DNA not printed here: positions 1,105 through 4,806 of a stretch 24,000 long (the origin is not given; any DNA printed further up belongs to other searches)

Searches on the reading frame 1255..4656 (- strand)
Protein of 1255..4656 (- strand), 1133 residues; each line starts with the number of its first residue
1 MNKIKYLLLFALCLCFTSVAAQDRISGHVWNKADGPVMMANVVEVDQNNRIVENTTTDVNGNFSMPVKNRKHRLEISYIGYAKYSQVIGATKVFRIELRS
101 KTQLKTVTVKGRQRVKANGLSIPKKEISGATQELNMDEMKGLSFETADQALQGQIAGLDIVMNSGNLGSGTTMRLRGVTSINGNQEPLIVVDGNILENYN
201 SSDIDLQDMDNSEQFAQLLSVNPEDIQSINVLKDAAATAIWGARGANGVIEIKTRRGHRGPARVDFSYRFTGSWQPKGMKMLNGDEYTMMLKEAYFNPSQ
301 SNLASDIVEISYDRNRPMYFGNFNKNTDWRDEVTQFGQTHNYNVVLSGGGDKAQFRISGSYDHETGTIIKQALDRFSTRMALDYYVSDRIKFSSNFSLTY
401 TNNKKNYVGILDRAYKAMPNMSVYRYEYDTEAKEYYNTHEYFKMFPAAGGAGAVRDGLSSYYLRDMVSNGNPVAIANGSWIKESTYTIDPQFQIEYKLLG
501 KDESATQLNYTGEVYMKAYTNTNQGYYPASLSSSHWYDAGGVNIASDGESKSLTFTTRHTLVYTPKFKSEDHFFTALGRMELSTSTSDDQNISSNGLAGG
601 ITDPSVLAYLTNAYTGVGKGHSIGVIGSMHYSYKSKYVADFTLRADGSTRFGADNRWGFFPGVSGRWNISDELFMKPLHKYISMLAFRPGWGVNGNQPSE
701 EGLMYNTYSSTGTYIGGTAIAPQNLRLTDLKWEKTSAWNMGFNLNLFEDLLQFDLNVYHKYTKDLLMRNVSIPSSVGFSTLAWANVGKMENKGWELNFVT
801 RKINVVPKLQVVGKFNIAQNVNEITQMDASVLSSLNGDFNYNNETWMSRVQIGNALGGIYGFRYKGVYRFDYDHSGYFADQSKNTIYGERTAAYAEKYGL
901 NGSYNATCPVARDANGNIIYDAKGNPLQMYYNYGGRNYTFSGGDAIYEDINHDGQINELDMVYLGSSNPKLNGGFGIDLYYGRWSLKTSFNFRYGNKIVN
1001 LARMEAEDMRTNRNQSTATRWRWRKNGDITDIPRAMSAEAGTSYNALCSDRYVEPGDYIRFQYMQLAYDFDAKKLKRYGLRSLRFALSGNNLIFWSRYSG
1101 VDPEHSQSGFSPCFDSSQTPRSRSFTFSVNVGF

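Call 11: search_protein_families(library=pfam, proteins=[window:1255-4656:-])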
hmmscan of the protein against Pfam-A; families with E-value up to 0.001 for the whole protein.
window:1255-4656:- (1133 aa): 3 families
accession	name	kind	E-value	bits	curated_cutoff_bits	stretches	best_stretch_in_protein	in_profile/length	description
PF07715.20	Plug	-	5.5e-14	53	23.9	1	124-249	2-107/107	TonB-dependent Receptor Plug Domain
PF13715.12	CarbopepD_reg_2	-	3.1e-09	37.2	32.2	1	25-108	1-87/88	CarboxypepD_reg-like domain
PF13620.12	CarboxypepD_reg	-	6.9e-09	36.4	32.3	1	25-86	2-64/82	Carboxypeptidase regulatory-like domain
